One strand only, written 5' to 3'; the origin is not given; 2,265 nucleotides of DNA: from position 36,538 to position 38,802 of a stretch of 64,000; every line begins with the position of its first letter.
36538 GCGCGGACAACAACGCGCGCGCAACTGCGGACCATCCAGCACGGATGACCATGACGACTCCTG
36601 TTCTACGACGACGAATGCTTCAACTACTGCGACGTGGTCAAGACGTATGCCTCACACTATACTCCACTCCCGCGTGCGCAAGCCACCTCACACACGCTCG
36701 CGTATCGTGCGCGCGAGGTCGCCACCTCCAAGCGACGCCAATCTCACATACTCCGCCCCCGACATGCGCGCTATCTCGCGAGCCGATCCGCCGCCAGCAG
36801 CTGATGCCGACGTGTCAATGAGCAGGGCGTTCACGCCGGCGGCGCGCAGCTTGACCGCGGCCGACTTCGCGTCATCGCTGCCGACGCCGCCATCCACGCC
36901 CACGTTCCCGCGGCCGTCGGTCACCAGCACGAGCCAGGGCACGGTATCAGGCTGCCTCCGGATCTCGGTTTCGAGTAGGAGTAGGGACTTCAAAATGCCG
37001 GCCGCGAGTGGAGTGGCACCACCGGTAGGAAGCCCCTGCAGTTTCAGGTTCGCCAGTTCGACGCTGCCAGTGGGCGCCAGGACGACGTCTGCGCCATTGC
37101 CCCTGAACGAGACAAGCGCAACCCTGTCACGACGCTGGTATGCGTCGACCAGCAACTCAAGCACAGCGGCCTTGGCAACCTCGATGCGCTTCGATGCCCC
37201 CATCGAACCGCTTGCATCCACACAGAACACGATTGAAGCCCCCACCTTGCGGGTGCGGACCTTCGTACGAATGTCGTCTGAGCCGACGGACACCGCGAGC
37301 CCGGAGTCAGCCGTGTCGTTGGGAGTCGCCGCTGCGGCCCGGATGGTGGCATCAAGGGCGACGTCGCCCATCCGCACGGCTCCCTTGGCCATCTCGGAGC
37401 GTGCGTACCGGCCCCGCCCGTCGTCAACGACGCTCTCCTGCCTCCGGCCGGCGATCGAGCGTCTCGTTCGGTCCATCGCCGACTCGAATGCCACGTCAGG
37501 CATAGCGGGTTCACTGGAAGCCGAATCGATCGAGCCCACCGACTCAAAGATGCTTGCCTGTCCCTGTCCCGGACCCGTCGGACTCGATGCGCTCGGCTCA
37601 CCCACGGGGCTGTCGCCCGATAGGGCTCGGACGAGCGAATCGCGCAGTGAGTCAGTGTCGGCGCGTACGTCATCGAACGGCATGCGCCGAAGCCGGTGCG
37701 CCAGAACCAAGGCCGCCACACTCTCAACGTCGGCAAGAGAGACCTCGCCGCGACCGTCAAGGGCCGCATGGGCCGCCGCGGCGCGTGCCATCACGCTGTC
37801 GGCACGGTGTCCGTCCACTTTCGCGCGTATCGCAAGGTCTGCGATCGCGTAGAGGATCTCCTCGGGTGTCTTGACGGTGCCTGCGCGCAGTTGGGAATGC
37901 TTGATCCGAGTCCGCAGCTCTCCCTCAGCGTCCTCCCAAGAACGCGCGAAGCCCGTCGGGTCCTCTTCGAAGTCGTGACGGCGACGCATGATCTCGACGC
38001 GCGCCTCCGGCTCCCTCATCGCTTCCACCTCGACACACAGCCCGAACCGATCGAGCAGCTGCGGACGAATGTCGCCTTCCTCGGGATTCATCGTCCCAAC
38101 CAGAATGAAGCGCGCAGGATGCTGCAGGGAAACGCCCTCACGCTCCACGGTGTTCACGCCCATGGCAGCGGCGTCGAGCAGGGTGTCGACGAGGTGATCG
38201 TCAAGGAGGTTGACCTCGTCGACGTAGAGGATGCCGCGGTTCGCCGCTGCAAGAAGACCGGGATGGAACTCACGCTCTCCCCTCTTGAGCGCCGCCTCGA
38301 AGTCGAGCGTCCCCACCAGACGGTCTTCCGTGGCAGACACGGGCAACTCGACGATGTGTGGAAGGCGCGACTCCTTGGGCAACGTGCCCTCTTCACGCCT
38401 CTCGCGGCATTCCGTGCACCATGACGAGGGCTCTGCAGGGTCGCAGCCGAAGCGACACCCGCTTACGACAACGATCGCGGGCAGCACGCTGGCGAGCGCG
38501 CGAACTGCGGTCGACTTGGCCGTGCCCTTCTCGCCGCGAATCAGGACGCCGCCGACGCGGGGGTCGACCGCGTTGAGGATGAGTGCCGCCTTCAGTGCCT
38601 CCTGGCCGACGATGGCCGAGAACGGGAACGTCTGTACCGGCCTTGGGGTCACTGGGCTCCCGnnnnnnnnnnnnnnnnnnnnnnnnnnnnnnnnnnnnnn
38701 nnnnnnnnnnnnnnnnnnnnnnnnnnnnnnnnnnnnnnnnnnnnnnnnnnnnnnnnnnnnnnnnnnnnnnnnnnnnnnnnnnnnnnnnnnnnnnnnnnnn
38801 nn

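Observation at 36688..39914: Orphan ChlI/ChlD-type AAA+-vWA motor co-transcribed with a hyper-acidic Cys4-tailed protein, with no ChlH/CobN partner nearby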

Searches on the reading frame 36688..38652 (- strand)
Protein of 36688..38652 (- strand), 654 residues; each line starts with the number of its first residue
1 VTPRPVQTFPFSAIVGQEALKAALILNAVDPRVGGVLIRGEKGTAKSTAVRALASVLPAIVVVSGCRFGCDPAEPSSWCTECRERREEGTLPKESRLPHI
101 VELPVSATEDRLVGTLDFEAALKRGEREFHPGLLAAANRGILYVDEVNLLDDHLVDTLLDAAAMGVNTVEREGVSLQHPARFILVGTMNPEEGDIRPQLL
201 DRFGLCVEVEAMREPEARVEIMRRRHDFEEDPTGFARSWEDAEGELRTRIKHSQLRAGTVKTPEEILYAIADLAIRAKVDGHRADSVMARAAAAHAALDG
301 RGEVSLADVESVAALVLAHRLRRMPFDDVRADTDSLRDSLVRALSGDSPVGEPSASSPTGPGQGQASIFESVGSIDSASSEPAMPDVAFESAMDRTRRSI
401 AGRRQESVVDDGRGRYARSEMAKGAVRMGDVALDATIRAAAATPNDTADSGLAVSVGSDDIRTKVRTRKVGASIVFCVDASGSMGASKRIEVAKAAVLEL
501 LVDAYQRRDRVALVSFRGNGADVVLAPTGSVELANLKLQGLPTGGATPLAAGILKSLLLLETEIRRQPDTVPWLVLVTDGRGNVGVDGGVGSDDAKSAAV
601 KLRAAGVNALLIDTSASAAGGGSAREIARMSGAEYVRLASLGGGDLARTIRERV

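Call 7: search_protein_families(library=pfam, proteins=[window:36688-38652:-], max_evalue=0.01)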
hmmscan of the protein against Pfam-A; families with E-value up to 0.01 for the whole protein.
window:36688-38652:- (654 aa): 8 families
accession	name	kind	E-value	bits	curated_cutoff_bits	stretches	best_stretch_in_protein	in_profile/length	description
PF17863.7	AAA_lid_2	-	2.1e-16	59.8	22.7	1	269-336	3-71/74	AAA lid domain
PF13519.12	VWA_2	-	3.8e-13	50.4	27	1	474-580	1-106/107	von Willebrand factor type A domain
PF01078.27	Mg_chelatase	-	3.8e-11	43.2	20.3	1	120-190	88-158/207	Magnesium chelatase, subunit ChlI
PF07728.20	AAA_5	-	2.8e-09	37.5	22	1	100-203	30-139/139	AAA domain (dynein-related subfamily)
PF00092.34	VWA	-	4.8e-08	33.9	23.8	1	474-614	2-139/174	von Willebrand factor type A domain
PF00493.29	MCM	-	6.6e-05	22.6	23.3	1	126-194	109-177/224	MCM P-loop domain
PF13191.12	AAA_16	-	0.00044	21.2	32.6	1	18-70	6-63/167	AAA ATPase domain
PF00158.32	Sigma54_activat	-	0.0024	18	20.2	0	128-186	83-139/168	Sigma-54 interaction domain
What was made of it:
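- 36688..37245 (-): vWA / integrin-I domain with MIDAS residues D479, S481, S483, T547 and D579, plus the stop codon. Pfam VWA_2 and VWA (call 7).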

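Call 8: search_protein_families(library=ncbifam, proteins=[window:36688-38652:-], max_evalue=0.01)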
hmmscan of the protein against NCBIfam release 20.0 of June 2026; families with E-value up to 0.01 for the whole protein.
window:36688-38652:- (654 aa): 9 families
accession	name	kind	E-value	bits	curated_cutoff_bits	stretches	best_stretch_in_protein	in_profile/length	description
TIGR02442.1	Cob-chelat-sub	hypoth_equivalog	1.6e-217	723.9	779.45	1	9-638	1-640/641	putative cobaltochelatase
TIGR02031.1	BchD-ChlD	equivalog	3e-127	425.9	499.55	1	18-638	1-599/608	magnesium chelatase ATPase subunit D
TIGR02030.1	BchI-ChlI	equivalog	1.2e-125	419.1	466.95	1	9-329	1-322/337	magnesium chelatase ATPase subunit I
NF009943.0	PRK13406.1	equivalog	1.5e-72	244.9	571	1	101-651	56-580/585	magnesium chelatase subunit D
TIGR00368.1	TIGR00368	hypoth_equivalog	2.2e-06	26.6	362.4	1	128-190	285-347/499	YifB family Mg chelatase-like AAA ATPase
NF007365.0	PRK09862.1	equivalog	6.2e-05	21.8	530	1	130-191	286-347/506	YifB family Mg chelatase-like AAA ATPase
TIGR00764.1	lon_rel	equivalog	0.0012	17.6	516.6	0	130-161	209-240/608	ATP-dependent protease LonB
TIGR03788.1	marine_srt_targ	equivalog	0.0013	17.3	551.65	1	468-580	268-379/629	marine proteobacterial sortase target protein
NF009067.0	PRK12402.1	equivalog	0.007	15.4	317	0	12-56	15-59/340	replication factor C small subunit 2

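Call 27: find_homologous_proteins(query=window:36688-38652:-, max_evalue=1e-20)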
Query window:36688-38652:- (654 aa): 8000 proteins with E <= 1e-20 among 8000 candidates; the best 120 are listed.
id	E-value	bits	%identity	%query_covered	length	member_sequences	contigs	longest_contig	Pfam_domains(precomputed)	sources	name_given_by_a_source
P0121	0.0e+0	1398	100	100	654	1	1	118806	PF26791.1,PF00092.35,PF13519.13,PF17863.8,PF07728.21,PF01078.28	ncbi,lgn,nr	ncbi:MAG: VWA domain-containing protein [Coriobacteriia bacterium]|nr:VWA domain-containing protein 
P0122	0.0e+0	1119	80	100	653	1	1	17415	PF26791.1,PF00092.35,PF13519.13,PF17863.8,PF07728.21,PF01078.28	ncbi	-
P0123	0.0e+0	1026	73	100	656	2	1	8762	PF26791.1,PF00092.35,PF13519.13,PF17863.8,PF07728.21,PF01078.28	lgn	-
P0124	0.0e+0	1022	75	100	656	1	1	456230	PF26791.1,PF00092.35,PF13519.13,PF17863.8,PF07728.21,PF01078.28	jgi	-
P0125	0.0e+0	1015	72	100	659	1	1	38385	PF26791.1,PF00092.35,PF13519.13,PF17863.8,PF07728.21,PF01078.28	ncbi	-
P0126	6.2e-298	1008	73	100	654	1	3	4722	PF26791.1,PF00092.35,PF13519.13,PF17863.8,PF07728.21,PF01078.28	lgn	-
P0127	1.2e-292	990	72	100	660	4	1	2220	PF26791.1,PF00092.35,PF13519.13,PF17863.8,PF07728.21,PF01078.28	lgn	-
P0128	2.7e-291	986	73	98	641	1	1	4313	PF26791.1,PF00092.35,PF13519.13,PF05762.21,PF17863.8,PF07728.21,PF01078.28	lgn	-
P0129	3.6e-291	985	72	100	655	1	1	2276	PF26791.1,PF00092.35,PF13519.13,PF17863.8,PF07728.21,PF01078.28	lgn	-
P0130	8.7e-291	984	72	100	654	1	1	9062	PF26791.1,PF00092.35,PF13519.13,PF17863.8,PF07728.21,PF01078.28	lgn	-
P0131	9.2e-291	984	70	100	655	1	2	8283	PF26791.1,PF00092.35,PF13519.13,PF17863.8,PF07728.21,PF01078.28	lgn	-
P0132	2.2e-290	983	72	99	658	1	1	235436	PF26791.1,PF00092.35,PF13519.13,PF17863.8,PF07728.21,PF01078.28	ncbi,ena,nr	ncbi:MAG: magnesium chelatase [Actinobacteria bacterium HGW-Actinobacteria-7]|nr:MAG: magnesium chel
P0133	4.5e-290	982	70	100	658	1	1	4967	PF26791.1,PF00092.35,PF13519.13,PF17863.8,PF07728.21,PF01078.28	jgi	jgi:magnesium chelatase subunit D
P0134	1.6e-289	980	71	100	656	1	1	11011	PF26791.1,PF00092.35,PF13519.13,PF17863.8,PF07728.21,PF01078.28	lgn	-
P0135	3.4e-289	979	70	100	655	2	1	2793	PF26791.1,PF00092.35,PF13519.13,PF17863.8,PF07728.21,PF01078.28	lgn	-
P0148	1.9e-281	953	69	100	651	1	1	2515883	PF26791.1,PF00092.35,PF13519.13,PF00493.30,PF17863.8,PF07728.21,PF01078.28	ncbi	-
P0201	3.5e-252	856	64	100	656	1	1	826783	PF26791.1,PF00092.35,PF13519.13,PF17863.8,PF07728.21,PF01078.28,PF13191.13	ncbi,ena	-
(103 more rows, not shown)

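Call 28: find_encoding_contigs(protein=P0148, flank=10000, max_places=2)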
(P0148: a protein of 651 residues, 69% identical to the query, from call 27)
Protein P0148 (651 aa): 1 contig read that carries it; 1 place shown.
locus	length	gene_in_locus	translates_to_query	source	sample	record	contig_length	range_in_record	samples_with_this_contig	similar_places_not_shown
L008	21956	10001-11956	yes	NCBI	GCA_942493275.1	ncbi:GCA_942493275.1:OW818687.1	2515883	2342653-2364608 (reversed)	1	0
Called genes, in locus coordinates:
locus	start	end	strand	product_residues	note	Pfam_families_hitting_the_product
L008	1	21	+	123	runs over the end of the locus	PF01242:PTPS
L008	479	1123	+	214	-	PF01047:MarR, PF01325:Fe_dep_repress, PF12802:MarR_2 (faint), PF13545:HTH_Crp_2 (faint), PF02742:Fe_dep_repr_C, PF04023:FeoA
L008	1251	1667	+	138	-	PF20114:DUF6504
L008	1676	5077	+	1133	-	PF02811:PHP, PF07733:DNA_pol3_alpha, PF17657:DNA_pol3_finger, PF14579:HHH_6, PF01336:tRNA_anti-codon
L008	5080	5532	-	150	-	-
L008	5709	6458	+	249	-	PF03793:PASTA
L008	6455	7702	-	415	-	PF00817:IMS, PF11798:IMS_HHH (weak), PF11799:IMS_C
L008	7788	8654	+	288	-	PF01261:AP_endonuc_2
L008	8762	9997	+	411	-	-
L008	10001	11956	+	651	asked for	PF00493:MCM (faint), PF07728:AAA_5 (faint), PF01078:Mg_chelatase (weak), PF17863:AAA_lid_2, PF26791:AAPxQ, PF00092:VWA, PF13519:VWA_2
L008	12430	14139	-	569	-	PF00749:tRNA-synt_1c, PF03950:tRNA-synt_1c_C, PF20974:tRNA-synt_1c_C2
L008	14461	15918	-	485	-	PF00749:tRNA-synt_1c, PF19269:Anticodon_2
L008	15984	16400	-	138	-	PF06146:PsiE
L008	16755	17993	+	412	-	PF00438:S-AdoMet_synt_N, PF02772:S-AdoMet_synt_M, PF02773:S-AdoMet_synt_C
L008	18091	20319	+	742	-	PF17764:PriA_3primeBD, PF04851:ResIII, PF00270:DEAD, PF18319:Zn_ribbon_PriA, PF00271:Helicase_C (weak), PF18074:PriA_C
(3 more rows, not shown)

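Call 29: list_cluster_members(proteins=[P0148, P0121, P0201])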
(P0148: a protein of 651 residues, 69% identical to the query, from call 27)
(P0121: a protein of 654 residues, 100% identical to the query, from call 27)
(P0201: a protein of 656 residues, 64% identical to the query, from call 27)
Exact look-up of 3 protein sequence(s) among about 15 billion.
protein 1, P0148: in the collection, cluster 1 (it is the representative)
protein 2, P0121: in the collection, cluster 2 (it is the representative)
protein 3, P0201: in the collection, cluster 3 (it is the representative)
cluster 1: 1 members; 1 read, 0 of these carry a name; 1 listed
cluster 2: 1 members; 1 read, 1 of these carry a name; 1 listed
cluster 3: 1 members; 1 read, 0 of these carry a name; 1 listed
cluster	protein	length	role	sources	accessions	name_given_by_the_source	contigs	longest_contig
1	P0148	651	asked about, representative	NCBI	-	-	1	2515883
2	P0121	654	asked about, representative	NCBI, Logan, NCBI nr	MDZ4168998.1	MAG: VWA domain-containing protein [Coriobacteriia bacterium] | VWA domain-containing protein [Coriobacteriia bacterium]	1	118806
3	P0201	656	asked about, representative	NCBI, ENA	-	-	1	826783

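Call 31: find_related_loci(query=A2, collection=genome_contigs, flank=10000)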
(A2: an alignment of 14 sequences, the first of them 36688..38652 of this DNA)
Query A2 (654 aa) in genome_contigs; peptide patterns used: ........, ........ (x = any residue, [..] = any of these).
600 stretches matched a pattern (row limit reached: there are more); 593 encode a relative of the query (tblastn E <= 1e-3); the best 80 are kept; 80 distinct loci.
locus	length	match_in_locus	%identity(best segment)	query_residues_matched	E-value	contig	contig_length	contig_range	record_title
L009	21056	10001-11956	70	4-654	0e+0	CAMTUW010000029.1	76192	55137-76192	MAG: uncultured actinobacterium isolate G04_MAG_00003 genome assembly, contig: G04_MAG_00003_000000000014, whole genome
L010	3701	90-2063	61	1-654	0e+0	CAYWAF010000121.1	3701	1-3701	MAG TPA_asm: uncultured Eubacteriales bacterium isolate SRP338002_co1_216 genome assembly, contig: NODE_22939_length_370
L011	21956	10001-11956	59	2-654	0e+0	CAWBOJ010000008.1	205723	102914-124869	MAG: uncultured Actinomycetota bacterium isolate MFD04716.bin.2.67 genome assembly, contig: contig_99064, whole genome s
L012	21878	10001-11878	58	8-637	0e+0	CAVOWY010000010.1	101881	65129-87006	MAG: uncultured Actinomycetes bacterium isolate MFD00032.bin.2.70 genome assembly, contig: contig_75016, whole genome sh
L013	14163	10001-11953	58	4-654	0e+0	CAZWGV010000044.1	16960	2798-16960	MAG TPA_asm: uncultured Coriobacteriaceae bacterium isolate SRP257756_co1_55 genome assembly, contig: NODE_2886_length_1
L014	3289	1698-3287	62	1-531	0e+0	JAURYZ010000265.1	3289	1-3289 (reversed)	MAG: Coriobacteriia bacterium isolate E2_metabat.bin.6 E2_k141_80137, whole genome shotgun sequence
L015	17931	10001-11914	48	9-651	0e+0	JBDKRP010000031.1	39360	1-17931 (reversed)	MAG: Methanoregulaceae archaeon isolate 5_bin.90 c_000000271963, whole genome shotgun sequence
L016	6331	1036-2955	46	9-641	0e+0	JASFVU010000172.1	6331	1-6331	MAG: Bacteroidales bacterium isolate D1105M20metaG_Bin_9 D1105M20metaG_FD_scaffold_4587_c1, whole genome shotgun sequenc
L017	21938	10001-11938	47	1-650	9e-179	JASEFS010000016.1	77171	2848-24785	MAG: Deltaproteobacteria bacterium isolate Yes49-14 NODE_168_length_77171_cov_7.396986, whole genome shotgun sequence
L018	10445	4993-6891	48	9-641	3e-177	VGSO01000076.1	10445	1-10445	MAG: Deltaproteobacteria bacterium isolate K_DeepCast_250m_m1_077 K_DeepCast_250m_m1_077_Ga0194125_10013794, whole genom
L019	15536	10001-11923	49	1-641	3e-176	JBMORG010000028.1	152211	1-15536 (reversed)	MAG: Thermodesulfobacteriota bacterium isolate Betzabe_MAG174 MAG174_28, whole genome shotgun sequence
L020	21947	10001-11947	47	1-650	3e-173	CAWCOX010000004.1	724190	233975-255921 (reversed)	MAG: uncultured delta proteobacterium isolate MFD09286.bin.4.273 genome assembly, contig: contig_23510, whole genome sho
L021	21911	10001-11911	48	1-641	7e-172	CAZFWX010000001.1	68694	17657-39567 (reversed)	MAG TPA_asm: uncultured Desulfobacterales bacterium isolate binchicken_co107_460 genome assembly, contig: NODE_1001_leng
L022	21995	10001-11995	50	7-654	5e-171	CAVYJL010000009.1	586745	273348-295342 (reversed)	MAG: uncultured Coriobacteriia bacterium isolate MFD01299.bin.2.183 genome assembly, contig: contig_59701, whole genome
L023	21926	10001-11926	46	9-652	2e-171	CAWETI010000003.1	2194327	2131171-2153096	MAG: uncultured delta proteobacterium isolate MFD01476.bin.2.41 genome assembly, contig: contig_21928, whole genome shot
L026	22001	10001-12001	45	4-651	5e-163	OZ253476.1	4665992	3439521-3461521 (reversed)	MAG: Dehalococcoidia bacterium isolate f6f1a14d-75c1-44c4-996a-bd844335e16e genome assembly, chromosome: 1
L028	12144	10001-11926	48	9-653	2e-159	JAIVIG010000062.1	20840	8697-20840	MAG: Actinomycetota bacterium isolate MAG54 MTG54_7791, whole genome shotgun sequence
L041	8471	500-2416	45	9-643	3e-153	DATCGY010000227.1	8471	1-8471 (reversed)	MAG TPA_asm: Candidatus Anoxymicrobiaceae bacterium isolate SMAG_U7819 k141_843877, whole genome shotgun sequence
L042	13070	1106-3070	46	3-631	2e-152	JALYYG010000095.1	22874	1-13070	MAG: Candidatus Dormiibacterota bacterium isolate KAP bin33 SD1490-92_k127_635814, whole genome shotgun sequence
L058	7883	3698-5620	45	9-643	8e-148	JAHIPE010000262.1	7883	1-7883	MAG: Actinomycetota bacterium isolate KR13_S3.mb.41 KR13_S3.mb.41_k141_493189, whole genome shotgun sequence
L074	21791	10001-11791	49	9-587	6e-142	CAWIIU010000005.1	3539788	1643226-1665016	MAG: uncultured Actinomycetota bacterium isolate MFD04212.bin.1.315 genome assembly, contig: contig_555, whole genome sh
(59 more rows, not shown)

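Call 36: search_protein_families(library=pfam, proteins=[L074:6306-9992:+, L028:6453-9899:+, L023:5949-9983:+, L026:4033-7899:+, L015:4852-8667:-], max_evalue=0.00001)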
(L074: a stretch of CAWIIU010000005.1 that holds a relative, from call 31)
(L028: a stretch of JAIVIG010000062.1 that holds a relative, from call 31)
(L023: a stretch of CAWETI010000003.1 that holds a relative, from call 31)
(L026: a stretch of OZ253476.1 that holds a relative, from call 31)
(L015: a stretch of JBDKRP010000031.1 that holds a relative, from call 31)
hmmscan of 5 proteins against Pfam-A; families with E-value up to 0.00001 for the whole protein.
L074:6306-9992:+ (1228 aa): 1 family
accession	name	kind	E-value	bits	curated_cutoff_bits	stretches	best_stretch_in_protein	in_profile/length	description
PF02514.21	CobN-Mg_chel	-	0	1372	24.5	1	105-1208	2-1089/1090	CobN/Magnesium Chelatase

L028:6453-9899:+ (1148 aa): 1 family
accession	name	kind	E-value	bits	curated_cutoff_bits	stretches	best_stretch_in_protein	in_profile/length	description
PF02514.21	CobN-Mg_chel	-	0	1226.8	24.5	2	658-1127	633-1088/1090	CobN/Magnesium Chelatase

L023:5949-9983:+ (1344 aa): 1 family
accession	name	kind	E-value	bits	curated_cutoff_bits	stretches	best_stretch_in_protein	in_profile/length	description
PF02514.21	CobN-Mg_chel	-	0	1277.4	24.5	1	165-1284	2-1089/1090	CobN/Magnesium Chelatase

L026:4033-7899:+ (1288 aa): 1 family
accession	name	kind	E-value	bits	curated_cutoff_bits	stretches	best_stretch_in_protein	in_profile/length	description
PF02514.21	CobN-Mg_chel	-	0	1406.3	24.5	1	126-1261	2-1088/1090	CobN/Magnesium Chelatase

L015:4852-8667:- (1271 aa): 1 family
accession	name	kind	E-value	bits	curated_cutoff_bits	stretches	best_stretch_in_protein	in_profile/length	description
PF02514.21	CobN-Mg_chel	-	0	1260.3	24.5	1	107-1213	2-1088/1090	CobN/Magnesium Chelatase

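Call 45: search_solved_structures(query=window:36688-38652:-, max_evalue=0.00001)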
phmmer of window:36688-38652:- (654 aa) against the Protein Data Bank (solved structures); distinct sequences matched with E-value up to 0.00001: 4.
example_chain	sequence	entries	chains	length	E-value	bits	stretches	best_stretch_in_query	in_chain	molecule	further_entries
8osf_A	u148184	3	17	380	1.2e-99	337.8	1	8-331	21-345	Magnesium-chelatase subunit ChlI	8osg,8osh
6l8d_A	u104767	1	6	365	8.9e-97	328.3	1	8-331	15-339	Magnesium-chelatase subunit ChlI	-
1g8p_A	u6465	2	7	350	2.5e-92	313.6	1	5-330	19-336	MAGNESIUM-CHELATASE 38 KDA SUBUNIT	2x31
2x31_A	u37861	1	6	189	4.3e-26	94.8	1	474-639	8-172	MAGNESIUM-CHELATASE 60 KDA SUBUNIT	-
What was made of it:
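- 37648..38628 (-): ChlI-like AAA+ module, residues 9-335. Walker A and B, the arginine finger and sensor 2 are intact. phmmer against PDB ChlI chains 8osf, 6l8d and 1g8p gives E of 1e-99 to 1e-92 (call 45).
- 36688..37245 (-): PDB 2x31 BchD integrin-I domain, E 4e-26 (call 45).
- On ChlD/BchD-type chelatase medium subunit (TIGR02031 / TIGR02442): PDB ChlI at E 1e-99 (call 45). BchD integrin-I domain in PDB 2x31 at E 4e-26 (call 45).
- Closest known: ChlD/BchD medium subunit of Mg-chelatase, and ChlI. Same: E-values are 1e-99 to ChlI and 4e-26 to the BchD integrin-I domain (call 45).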
